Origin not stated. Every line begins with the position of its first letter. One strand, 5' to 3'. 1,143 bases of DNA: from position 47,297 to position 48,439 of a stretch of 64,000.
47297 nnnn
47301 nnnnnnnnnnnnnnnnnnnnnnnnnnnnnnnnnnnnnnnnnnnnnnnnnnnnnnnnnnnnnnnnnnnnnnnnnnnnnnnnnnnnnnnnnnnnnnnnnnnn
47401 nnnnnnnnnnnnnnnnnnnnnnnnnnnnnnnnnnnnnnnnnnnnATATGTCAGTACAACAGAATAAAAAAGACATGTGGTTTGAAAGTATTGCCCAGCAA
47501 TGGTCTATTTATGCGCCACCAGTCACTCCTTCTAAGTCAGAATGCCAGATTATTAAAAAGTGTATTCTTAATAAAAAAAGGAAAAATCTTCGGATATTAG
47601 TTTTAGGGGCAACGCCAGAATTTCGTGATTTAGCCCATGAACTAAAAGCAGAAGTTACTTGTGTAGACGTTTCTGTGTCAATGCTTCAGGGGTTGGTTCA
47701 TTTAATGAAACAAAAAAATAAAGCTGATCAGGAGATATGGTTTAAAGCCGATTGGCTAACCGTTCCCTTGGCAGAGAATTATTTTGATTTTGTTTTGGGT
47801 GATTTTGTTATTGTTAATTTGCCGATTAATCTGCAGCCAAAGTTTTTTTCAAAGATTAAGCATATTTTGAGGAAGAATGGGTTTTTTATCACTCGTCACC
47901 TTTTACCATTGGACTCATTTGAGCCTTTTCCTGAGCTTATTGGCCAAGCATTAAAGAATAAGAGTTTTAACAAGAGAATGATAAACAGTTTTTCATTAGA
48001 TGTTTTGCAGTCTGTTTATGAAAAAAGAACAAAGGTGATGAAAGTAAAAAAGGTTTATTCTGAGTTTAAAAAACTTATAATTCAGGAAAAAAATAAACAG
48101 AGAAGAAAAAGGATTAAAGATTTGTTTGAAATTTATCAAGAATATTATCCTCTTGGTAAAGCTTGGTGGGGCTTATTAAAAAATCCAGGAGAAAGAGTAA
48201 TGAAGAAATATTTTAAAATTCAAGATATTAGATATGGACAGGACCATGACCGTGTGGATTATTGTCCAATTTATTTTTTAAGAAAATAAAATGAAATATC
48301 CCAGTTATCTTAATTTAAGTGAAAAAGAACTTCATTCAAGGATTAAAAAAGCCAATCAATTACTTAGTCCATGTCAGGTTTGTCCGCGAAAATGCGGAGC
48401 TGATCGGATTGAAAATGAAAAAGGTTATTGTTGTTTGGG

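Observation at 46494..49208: Radical SAM (PflX-like) enzyme and Nif3-like metalloprotein translationally coupled to the paralog array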

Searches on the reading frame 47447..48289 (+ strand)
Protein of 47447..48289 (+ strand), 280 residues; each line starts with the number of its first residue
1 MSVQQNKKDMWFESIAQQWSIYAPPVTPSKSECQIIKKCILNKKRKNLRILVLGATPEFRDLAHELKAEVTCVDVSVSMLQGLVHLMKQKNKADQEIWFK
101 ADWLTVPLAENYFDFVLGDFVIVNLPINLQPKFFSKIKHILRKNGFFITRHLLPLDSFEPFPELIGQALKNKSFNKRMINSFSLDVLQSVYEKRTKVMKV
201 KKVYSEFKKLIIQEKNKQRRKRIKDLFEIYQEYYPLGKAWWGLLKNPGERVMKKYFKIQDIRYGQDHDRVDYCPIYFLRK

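Call 4: search_protein_families(library=pfam, proteins=[window:47447-48289:+], max_evalue=0.01)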
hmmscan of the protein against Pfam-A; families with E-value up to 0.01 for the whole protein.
window:47447-48289:+ (280 aa): 4 families
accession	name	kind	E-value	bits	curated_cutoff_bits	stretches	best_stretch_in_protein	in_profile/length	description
PF08241.18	Methyltransf_11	-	3.9e-08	34.3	21.2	1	60-148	12-94/95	Methyltransferase domain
PF13649.12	Methyltransf_25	-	5.8e-07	30.6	27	1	60-145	13-97/97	Methyltransferase domain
PF13847.12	Methyltransf_31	-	0.00012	22.2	27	1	62-153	21-113/145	Methyltransferase domain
PF08242.18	Methyltransf_12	-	0.0024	19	30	1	66-147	19-98/98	Methyltransferase domain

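Call 5: search_protein_families(library=ncbifam, proteins=[window:47447-48289:+], max_evalue=0.01)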
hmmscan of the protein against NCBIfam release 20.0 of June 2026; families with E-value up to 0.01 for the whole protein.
window:47447-48289:+ (280 aa): 6 families
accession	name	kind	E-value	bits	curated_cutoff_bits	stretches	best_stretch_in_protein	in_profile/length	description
NF043040.1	corrin_prot_MT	hypoth_equivalog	2.1e-05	24.1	180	1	36-148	30-146/216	corrinoid protein-associated methyltransferase CpaM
TIGR01934.1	MenG_MenH_UbiE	subfamily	0.00073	18.9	158.35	1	59-146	54-138/223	ubiquinone/menaquinone biosynthesis methyltransferase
NF001244.0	PRK00216.1-5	equivalog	0.00087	18.6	216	1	67-147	73-151/236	bifunctional demethylmenaquinone methyltransferase/2-methoxy-6-polyprenyl-1,4-benzoquinol methylase UbiE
NF040539.1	AST_met_ArsM_2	exception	0.00089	19.2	240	1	34-169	46-180/262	putative arsinothricin biosynthesis methyltransferase ArsM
NF011923.2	PRK15394.1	equivalog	0.0012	18.1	382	1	160-238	199-277/294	4-deoxy-4-formamido-L-arabinose-phosphoundecaprenol deformylase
NF041820.1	daptide_MTase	equivalog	0.0038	16.7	175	1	67-150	58-143/243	daptide-type RiPP biosynthesis methyltransferase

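Call 29: find_homologous_proteins(query=A2, max_evalue=0.00001)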
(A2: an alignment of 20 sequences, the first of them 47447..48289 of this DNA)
Query A2 (20 sequences) (280 aa, profile of the alignment): 22 proteins with E <= 0.00001 among 3797 candidates.
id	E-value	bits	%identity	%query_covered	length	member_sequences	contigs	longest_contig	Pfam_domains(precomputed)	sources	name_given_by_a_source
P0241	1.2e-86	309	32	50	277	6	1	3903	PF13847.13,PF13489.13,PF13649.13,PF01209.25,PF08241.19,PF08242.19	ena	-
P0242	4.8e-85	303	24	96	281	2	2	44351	PF13847.13,PF13489.13,PF13649.13,PF08241.19,PF08242.19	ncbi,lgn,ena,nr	ncbi:methyltransferase domain-containing protein [Patescibacteria group bacterium]|nr:methyltransfer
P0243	1.1e-81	292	24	96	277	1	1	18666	PF13847.13,PF13489.13,PF13649.13,PF08241.19,PF08242.19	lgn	-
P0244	4.3e-80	287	24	95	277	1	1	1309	PF13847.13,PF13489.13,PF13649.13,PF08241.19,PF08242.19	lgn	-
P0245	6.5e-80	287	100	100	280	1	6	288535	PF13649.13,PF08241.19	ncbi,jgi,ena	-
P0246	1.7e-74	269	28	48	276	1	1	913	PF13847.13,PF13649.13,PF08241.19,PF08242.19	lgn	-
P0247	3.0e-74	268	26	96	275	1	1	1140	PF13847.13,PF13649.13,PF08241.19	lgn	-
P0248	1.6e-73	266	34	74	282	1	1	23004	PF13847.13,PF13649.13,PF08241.19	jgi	jgi:hypothetical protein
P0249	8.6e-73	263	25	96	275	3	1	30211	PF13847.13,PF13649.13,PF08241.19,PF08242.19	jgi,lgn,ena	-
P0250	2.1e-72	262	37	53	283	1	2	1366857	PF13847.13,PF13489.13,PF13649.13,PF08241.19,PF08242.19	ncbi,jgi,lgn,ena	-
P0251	1.7e-66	243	50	96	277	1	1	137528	PF13649.13,PF01209.25,PF08241.19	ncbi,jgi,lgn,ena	ncbi:MAG: class I SAM-dependent methyltransferase [Patescibacteria group bacterium]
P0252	8.7e-65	237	51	96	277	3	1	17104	PF13847.13,PF13649.13,PF08241.19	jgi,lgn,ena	-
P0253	1.7e-61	226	52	98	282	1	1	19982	-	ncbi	-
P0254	5.0e-61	225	42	100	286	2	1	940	PF13649.13,PF08241.19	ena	-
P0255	5.9e-61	224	23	82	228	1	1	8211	PF13847.13,PF13489.13,PF13649.13,PF08241.19,PF08242.19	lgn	-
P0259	7.8e-50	188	26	96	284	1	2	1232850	PF13649.13,PF08241.19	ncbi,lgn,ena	-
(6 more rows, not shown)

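Call 30: find_encoding_contigs(protein=P0253, flank=10000, max_places=1)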
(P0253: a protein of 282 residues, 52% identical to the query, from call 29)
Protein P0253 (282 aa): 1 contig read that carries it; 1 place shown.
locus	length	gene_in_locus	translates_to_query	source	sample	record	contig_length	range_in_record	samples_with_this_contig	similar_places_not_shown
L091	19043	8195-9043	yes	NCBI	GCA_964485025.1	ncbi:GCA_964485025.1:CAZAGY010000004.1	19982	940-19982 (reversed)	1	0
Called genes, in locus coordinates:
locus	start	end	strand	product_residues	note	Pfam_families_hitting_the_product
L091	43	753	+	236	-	-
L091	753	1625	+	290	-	PF08241:Methyltransf_11, PF13649:Methyltransf_25, PF13847:Methyltransf_31 (weak)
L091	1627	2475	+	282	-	PF08241:Methyltransf_11 (weak)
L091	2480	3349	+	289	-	-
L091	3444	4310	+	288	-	PF08241:Methyltransf_11, PF13649:Methyltransf_25 (weak), PF13847:Methyltransf_31 (faint)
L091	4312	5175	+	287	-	-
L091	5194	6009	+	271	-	-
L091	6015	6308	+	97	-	-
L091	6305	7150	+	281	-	PF08241:Methyltransf_11, PF08242:Methyltransf_12 (weak), PF13649:Methyltransf_25, PF13847:Methyltransf_31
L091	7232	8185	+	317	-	-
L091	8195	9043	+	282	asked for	-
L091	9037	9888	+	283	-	-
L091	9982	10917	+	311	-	PF04055:Radical_SAM (weak)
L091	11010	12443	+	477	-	PF01875:Memo, PF02900:LigB (faint), PF01871:AMMECR1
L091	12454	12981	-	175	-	-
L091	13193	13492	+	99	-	PF00166:Cpn10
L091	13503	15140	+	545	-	PF00118:Cpn60_TCP1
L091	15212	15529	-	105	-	-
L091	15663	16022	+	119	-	PF09685:MamF_MmsF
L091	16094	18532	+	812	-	PF01326:PPDK_N, PF00391:PEP-utilizers, PF02896:PEP-utilizers_C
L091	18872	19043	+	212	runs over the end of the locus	PF14572:Pribosyl_synth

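Call 31: find_encoding_contigs(protein=P0251, flank=10000, max_places=1)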
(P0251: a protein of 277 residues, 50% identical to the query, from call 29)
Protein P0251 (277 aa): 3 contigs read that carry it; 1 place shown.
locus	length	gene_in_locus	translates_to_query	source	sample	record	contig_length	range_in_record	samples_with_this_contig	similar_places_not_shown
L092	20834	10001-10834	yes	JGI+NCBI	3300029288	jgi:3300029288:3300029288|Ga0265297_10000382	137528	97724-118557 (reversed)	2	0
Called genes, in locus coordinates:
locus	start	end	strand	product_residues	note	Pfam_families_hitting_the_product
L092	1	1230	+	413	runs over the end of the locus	PF12704:MacB_PCD, PF02687:FtsX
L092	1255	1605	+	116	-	-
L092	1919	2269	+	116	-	PF22976:RRM_10 (weak), PF00076:RRM_1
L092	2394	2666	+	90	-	PF18905:DUF5661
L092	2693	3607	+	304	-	PF10648:Gmad2, PF10646:Germane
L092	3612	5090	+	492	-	PF00391:PEP-utilizers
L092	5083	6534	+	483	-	PF00391:PEP-utilizers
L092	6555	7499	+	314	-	PF01326:PPDK_N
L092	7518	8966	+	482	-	PF00391:PEP-utilizers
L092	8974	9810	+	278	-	PF13489:Methyltransf_23, PF01209:Ubie_methyltran (weak), PF05148:Methyltransf_8 (weak), PF13847:Methyltransf_31, PF08241:Methyltransf_11, PF08242:Methyltransf_12, PF13649:Methyltransf_25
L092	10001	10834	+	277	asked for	PF01209:Ubie_methyltran (weak), PF08241:Methyltransf_11, PF13649:Methyltransf_25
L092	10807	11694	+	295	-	PF08241:Methyltransf_11 (weak)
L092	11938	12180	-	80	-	PF01037:AsnC_trans_reg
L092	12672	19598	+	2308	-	PF13715:CarbopepD_reg_2 (faint), PF22904:NOMO1-like_2nd (faint), PF14686:fn3_3 (faint), PF09430:EMC7_beta-sandw (faint), PF13620:CarboxypepD_reg (weak)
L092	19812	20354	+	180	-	PF02245:Pur_DNA_glyco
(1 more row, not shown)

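Call 32: find_encoding_contigs(protein=P0250, flank=10000, max_places=1)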
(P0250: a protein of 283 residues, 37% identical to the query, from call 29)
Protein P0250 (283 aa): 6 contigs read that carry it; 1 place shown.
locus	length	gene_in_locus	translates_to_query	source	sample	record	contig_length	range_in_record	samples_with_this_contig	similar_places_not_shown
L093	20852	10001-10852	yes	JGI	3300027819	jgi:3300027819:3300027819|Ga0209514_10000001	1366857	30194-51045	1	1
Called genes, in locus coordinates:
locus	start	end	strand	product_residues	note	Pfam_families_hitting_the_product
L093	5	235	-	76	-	PF00137:ATP-synt_C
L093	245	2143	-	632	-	PF01496:V_ATPase_I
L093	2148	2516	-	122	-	-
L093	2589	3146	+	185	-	PF00827:Ribosomal_L15e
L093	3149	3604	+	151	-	-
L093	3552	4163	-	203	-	PF00078:RVT_1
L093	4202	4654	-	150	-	-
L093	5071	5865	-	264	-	-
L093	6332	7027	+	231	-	-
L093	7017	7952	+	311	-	PF08843:AbiEii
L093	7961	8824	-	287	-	PF01259:SAICAR_synt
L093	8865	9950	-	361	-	PF01546:Peptidase_M20, PF07687:M20_dimer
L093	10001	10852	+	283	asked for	PF08241:Methyltransf_11, PF13489:Methyltransf_23 (weak), PF13649:Methyltransf_25, PF08242:Methyltransf_12 (weak), PF13847:Methyltransf_31 (weak)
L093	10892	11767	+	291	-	PF13905:Thioredoxin_8 (faint), PF00578:AhpC-TSA, PF08534:Redoxin (faint)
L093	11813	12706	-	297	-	PF01866:Diphthamide_syn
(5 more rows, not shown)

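Call 33: find_encoding_contigs(protein=P0259, flank=10000, max_places=1)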
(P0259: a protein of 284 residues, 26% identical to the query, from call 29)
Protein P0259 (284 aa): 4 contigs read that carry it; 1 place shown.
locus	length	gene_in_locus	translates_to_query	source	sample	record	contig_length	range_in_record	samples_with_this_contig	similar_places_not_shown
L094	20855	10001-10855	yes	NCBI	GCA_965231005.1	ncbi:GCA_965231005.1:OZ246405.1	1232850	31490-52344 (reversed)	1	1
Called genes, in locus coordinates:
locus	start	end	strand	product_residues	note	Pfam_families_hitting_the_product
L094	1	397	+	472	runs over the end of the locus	PF13727:CoA_binding_3, PF02397:Bac_transf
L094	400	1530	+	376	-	PF13439:Glyco_transf_4, PF00534:Glycos_transf_1, PF13692:Glyco_trans_1_4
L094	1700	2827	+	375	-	PF13439:Glyco_transf_4, PF13524:Glyco_trans_1_2 (faint), PF20706:GT4-conflict, PF00534:Glycos_transf_1, PF13692:Glyco_trans_1_4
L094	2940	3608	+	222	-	-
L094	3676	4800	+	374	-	PF13439:Glyco_transf_4, PF13579:Glyco_trans_4_4 (weak), PF20706:GT4-conflict, PF00534:Glycos_transf_1, PF13692:Glyco_trans_1_4, PF13524:Glyco_trans_1_2 (weak)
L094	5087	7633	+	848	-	PF13196:DUF4012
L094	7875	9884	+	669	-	-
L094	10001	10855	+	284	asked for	PF08241:Methyltransf_11 (weak), PF13649:Methyltransf_25 (weak)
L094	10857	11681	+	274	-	-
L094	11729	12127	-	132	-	PF00293:NUDIX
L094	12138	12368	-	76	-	-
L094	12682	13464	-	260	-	PF00526:Dicty_CTDC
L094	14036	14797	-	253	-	PF22935:RM44_endonuclase (faint), PF14622:Ribonucleas_3_3, PF00636:Ribonuclease_3, PF00035:dsrm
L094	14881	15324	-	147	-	PF01029:NusB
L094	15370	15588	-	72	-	PF01783:Ribosomal_L32p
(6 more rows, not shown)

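Call 59: search_protein_representatives(alignment_id=A4)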
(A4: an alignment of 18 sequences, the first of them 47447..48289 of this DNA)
Query: 18 sequences, 287 profile positions. Proteins with E-value up to 0.001 (for the whole library): 4867; up to 1e-10: 1383; up to 1e-30: 572. The best 150 are listed.
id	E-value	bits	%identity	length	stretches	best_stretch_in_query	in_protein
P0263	4.9e-224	757.9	-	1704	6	3-285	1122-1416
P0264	1.4e-135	467.6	-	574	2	13-287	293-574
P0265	5.9e-97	340.9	-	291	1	1-287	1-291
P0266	4.7e-85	301.8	-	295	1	1-287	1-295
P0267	3.0e-82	292.6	-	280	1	1-287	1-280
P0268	1.1e-81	290.7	-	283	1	1-287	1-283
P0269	1.2e-81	290.6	-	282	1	1-286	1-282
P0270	4.3e-81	288.8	-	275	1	4-286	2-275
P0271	7.2e-77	274.9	-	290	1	1-287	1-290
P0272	3.0e-76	272.9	-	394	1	2-286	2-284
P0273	6.5e-75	268.5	-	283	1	1-287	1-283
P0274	2.2e-74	266.8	-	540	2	9-286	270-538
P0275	4.6e-74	265.7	-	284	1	1-286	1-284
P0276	2.7e-72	259.9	-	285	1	1-287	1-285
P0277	9.3e-72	258.2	-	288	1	1-287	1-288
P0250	1.6e-70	254.1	-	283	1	10-285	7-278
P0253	9.2e-64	231.9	-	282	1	14-285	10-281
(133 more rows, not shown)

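Call 73: search_protein_families(library=ncbifam, proteins=[L091:11010-12443:+], max_evalue=0.001)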
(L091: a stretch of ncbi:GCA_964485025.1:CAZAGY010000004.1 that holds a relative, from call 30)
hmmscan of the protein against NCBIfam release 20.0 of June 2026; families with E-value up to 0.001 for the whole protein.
L091:11010-12443:+ (477 aa): 5 families
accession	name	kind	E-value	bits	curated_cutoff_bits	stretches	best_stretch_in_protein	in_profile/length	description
TIGR04336.1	AmmeMemoSam_B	hypoth_equivalog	1.4e-78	263.9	26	1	12-285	1-270/270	AmmeMemoRadiSam system protein B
NF001987.0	PRK00782.1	equivalog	4e-64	216.4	295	1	11-285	2-265/267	MEMO1 family protein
TIGR04335.1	AmmeMemoSam_A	hypoth_equivalog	1.5e-53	180.8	99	1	304-475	2-175/175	AmmeMemoRadiSam system protein A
NF002000.0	PRK00801.1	equivalog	9.4e-49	165.3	273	1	297-477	4-186/201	hypothetical protein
TIGR00296.1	TIGR00296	hypoth_equivalog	2e-44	151.7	91.05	1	298-477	5-190/200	TIGR00296 family protein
